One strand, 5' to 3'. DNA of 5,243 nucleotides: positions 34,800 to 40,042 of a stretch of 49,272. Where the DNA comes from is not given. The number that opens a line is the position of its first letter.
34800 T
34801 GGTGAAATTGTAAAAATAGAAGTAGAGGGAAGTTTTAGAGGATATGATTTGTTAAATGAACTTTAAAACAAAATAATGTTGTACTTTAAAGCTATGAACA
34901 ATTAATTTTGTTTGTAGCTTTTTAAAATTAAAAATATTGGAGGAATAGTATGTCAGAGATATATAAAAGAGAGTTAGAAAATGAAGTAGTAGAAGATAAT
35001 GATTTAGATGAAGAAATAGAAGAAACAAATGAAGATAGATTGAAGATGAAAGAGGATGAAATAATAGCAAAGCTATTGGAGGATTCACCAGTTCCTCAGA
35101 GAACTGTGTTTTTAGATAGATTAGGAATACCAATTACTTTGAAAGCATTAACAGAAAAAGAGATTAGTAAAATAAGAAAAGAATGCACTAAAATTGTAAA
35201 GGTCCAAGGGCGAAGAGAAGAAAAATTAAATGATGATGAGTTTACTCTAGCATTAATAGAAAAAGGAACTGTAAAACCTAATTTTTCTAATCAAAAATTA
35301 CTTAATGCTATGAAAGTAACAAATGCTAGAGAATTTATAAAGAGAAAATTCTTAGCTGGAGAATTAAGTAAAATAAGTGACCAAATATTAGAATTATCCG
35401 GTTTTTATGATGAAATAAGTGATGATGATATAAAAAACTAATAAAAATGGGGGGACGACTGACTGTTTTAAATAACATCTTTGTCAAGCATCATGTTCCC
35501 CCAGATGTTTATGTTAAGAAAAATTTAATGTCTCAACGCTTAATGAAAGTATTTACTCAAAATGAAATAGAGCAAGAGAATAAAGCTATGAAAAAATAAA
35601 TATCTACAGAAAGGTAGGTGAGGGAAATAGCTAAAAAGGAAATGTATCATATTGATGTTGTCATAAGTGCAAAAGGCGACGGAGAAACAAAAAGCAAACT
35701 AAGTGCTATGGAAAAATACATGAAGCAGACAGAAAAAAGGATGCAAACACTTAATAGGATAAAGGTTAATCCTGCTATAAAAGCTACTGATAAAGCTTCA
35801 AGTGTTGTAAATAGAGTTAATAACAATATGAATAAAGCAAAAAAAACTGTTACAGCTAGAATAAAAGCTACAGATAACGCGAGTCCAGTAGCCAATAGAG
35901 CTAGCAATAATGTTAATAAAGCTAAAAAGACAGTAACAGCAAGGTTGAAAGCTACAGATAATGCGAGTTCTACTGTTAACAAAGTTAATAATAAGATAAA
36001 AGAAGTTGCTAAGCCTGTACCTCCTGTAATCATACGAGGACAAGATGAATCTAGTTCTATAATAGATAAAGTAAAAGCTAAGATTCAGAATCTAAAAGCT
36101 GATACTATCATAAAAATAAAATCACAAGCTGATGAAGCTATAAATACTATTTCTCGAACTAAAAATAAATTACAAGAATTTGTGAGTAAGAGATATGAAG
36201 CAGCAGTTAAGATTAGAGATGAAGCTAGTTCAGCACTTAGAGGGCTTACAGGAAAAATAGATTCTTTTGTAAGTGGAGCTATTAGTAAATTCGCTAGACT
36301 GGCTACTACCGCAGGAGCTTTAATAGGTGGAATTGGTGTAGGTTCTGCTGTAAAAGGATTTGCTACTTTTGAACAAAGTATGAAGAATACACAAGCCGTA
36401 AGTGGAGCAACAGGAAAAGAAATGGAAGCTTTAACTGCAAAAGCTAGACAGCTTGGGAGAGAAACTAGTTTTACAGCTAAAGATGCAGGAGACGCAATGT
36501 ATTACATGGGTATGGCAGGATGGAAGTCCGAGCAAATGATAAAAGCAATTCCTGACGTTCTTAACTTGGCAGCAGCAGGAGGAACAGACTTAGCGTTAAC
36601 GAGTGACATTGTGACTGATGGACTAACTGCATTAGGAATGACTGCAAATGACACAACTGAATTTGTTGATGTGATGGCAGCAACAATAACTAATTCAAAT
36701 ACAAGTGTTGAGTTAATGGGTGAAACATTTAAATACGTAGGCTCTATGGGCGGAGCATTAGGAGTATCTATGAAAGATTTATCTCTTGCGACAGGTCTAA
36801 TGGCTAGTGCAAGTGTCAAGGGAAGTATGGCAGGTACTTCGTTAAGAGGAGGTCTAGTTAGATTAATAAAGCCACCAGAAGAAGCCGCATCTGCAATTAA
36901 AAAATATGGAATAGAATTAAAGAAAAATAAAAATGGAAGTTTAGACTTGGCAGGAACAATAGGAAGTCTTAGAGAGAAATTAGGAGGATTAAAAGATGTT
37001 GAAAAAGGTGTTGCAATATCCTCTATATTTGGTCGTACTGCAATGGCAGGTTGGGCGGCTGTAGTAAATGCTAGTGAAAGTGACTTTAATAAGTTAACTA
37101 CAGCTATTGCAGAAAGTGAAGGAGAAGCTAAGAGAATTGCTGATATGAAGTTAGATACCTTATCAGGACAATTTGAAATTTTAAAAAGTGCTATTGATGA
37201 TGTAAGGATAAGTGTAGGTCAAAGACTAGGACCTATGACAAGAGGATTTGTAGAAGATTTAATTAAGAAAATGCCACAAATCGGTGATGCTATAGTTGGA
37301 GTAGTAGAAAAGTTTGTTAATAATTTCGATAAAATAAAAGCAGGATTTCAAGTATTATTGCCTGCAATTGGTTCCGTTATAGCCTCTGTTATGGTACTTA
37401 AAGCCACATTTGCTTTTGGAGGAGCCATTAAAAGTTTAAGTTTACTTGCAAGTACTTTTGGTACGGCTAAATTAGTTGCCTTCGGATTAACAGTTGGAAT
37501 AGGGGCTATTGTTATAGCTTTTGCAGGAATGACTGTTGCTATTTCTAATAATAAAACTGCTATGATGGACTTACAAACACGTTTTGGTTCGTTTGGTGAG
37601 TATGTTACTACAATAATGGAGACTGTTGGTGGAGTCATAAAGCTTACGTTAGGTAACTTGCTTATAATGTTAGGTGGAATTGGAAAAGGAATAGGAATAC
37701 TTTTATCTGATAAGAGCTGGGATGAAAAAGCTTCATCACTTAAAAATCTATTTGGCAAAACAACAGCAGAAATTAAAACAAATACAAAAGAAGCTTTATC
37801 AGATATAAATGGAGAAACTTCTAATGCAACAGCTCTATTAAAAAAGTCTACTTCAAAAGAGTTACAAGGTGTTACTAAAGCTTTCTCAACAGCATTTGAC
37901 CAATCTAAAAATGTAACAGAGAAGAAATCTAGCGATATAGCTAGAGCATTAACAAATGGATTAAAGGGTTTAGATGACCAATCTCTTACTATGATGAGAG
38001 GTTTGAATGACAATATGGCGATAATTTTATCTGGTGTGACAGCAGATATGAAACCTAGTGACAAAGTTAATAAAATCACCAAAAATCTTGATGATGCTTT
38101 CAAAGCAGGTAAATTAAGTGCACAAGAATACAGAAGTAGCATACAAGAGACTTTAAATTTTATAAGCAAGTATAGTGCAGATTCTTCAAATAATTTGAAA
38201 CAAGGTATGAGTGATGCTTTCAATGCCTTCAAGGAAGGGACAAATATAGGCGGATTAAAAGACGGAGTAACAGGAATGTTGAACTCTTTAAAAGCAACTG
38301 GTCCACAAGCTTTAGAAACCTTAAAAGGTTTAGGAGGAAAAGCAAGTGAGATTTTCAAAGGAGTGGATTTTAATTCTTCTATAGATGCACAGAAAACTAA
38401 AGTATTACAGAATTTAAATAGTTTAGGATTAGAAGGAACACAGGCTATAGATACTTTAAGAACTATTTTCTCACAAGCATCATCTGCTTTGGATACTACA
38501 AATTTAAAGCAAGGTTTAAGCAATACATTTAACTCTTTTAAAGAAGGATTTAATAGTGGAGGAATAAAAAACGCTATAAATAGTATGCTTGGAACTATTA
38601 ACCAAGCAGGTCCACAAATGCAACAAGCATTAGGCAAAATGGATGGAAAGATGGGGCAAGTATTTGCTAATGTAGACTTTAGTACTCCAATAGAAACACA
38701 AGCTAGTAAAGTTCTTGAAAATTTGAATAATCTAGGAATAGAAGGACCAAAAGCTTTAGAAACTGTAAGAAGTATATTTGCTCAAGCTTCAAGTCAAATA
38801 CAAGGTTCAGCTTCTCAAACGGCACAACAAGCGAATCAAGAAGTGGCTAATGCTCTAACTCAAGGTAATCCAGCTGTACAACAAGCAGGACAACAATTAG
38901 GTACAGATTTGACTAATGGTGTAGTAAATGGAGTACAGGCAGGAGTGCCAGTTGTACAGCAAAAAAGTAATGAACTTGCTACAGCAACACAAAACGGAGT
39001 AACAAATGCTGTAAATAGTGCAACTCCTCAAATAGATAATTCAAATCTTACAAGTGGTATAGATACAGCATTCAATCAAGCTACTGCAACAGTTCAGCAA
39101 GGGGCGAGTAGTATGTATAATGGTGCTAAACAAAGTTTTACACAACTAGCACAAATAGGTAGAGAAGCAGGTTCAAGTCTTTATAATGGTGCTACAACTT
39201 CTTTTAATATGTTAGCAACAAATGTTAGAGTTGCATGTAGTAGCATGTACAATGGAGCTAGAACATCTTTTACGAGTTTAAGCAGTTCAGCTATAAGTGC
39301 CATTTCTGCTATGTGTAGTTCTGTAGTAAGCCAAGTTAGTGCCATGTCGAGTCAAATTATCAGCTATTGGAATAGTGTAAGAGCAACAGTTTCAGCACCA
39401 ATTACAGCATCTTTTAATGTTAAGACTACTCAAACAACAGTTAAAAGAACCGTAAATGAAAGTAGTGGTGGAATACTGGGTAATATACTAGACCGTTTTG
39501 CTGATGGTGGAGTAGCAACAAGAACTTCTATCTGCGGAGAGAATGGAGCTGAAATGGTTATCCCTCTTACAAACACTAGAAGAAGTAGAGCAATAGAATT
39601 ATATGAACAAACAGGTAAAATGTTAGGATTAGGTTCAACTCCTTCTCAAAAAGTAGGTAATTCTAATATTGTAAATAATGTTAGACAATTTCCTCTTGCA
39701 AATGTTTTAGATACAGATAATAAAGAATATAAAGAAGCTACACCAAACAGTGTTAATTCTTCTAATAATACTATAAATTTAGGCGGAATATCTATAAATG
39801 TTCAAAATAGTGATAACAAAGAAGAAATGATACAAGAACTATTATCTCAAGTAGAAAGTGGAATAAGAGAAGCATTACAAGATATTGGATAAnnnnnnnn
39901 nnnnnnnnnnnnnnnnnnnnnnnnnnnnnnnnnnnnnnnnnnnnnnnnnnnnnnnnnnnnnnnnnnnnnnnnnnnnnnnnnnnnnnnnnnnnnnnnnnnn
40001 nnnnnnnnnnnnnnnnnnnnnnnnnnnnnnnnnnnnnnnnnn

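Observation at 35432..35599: -1 programmed ribosomal frameshift signal at the end of the tail assembly chaperone gene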

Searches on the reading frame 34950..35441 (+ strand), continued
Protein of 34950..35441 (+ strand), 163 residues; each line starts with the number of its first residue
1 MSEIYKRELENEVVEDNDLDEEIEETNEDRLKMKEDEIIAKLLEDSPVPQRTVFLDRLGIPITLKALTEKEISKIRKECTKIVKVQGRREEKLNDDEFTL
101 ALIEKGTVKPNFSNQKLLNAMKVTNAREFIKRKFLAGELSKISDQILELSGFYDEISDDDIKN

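Call 48: search_protein_families(library=ncbifam, proteins=[window:34950-35438:+], max_evalue=0.01)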
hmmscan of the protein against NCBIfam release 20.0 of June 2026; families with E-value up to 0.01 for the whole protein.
window:34950-35438:+ (163 aa): 0 families

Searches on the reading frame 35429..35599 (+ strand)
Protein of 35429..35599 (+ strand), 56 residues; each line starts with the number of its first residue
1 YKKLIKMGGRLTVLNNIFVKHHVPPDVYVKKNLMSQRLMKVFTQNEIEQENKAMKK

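Call 3: search_protein_families(library=pfam, proteins=[window:35429-35599:+], max_evalue=0.01)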
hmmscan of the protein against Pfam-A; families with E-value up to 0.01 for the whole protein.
window:35429-35599:+ (56 aa): 0 families

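Call 47: search_protein_families(library=phrogs, proteins=[window:35438-35596:+], max_evalue=0.01)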
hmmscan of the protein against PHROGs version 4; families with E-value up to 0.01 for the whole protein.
window:35438-35596:+ (53 aa): 1 family
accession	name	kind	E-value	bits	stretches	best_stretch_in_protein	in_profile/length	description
phrog_4503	-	unknown function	7.8e-38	128.9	1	4-53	1-50/50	-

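Call 48: search_protein_families(library=ncbifam, proteins=[window:35438-35596:+], max_evalue=0.01)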
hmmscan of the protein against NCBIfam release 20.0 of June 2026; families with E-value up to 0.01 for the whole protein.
window:35438-35596:+ (53 aa): 0 families

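Call 51: search_protein_representatives(protein=window:35438-35596:+)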
Query: 53 residues. Proteins with E-value up to 0.001 (for the whole library): 2; up to 1e-10: 2; up to 1e-30: 0. The best 2 are listed.
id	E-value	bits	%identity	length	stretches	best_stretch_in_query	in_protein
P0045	3.9e-25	101.0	98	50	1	4-53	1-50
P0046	1.0e-10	56.4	56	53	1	3-52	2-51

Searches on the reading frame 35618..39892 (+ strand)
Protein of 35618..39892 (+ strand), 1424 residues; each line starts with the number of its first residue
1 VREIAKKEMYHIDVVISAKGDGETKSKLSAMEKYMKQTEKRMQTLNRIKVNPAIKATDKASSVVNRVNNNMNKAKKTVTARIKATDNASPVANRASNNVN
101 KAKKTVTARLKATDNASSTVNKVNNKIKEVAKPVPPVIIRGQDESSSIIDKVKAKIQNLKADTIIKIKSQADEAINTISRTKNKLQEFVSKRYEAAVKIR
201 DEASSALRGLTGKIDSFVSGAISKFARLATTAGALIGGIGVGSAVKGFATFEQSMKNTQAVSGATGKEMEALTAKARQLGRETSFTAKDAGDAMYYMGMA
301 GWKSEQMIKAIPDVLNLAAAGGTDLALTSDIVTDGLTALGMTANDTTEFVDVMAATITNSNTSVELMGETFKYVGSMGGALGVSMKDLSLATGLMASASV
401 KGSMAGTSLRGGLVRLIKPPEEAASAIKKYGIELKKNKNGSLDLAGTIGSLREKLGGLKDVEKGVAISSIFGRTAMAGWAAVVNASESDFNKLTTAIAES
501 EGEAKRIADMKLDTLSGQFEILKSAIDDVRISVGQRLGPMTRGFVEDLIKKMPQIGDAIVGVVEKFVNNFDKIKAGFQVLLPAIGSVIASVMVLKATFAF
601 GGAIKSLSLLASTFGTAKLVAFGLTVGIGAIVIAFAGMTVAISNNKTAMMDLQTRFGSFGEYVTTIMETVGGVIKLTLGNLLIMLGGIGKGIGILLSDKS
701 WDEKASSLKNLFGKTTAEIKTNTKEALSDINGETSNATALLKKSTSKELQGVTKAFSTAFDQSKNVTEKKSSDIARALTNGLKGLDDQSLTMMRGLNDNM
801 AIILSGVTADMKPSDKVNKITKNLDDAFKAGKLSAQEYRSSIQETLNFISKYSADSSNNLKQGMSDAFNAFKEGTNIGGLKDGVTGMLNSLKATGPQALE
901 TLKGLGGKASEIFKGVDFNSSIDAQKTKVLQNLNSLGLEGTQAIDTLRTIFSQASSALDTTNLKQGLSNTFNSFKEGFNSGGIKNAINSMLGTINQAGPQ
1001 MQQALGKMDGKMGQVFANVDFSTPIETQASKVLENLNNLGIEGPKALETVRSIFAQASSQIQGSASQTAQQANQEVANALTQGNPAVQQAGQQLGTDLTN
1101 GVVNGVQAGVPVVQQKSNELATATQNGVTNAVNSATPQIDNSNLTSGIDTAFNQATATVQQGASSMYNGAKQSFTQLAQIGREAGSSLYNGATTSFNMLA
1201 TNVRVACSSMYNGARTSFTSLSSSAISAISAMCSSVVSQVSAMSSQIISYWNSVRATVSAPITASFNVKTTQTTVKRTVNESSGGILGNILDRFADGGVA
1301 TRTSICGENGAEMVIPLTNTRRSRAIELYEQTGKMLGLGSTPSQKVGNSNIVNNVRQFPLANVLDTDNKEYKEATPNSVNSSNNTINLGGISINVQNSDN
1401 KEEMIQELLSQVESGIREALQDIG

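Call 3: search_protein_families(library=pfam, proteins=[window:35618-39892:+], max_evalue=0.01)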
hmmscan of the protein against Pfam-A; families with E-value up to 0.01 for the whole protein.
window:35618-39892:+ (1424 aa): 2 families
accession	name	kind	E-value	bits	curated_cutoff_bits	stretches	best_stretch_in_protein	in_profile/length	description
PF10145.14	PhageMin_Tail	-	2.5e-51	174.9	33.2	1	274-472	2-201/201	Phage-related minor tail protein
PF01442.23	Apolipoprotein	-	0.0001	22.5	90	0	27-209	5-172/190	Apolipoprotein A1/A4/E domain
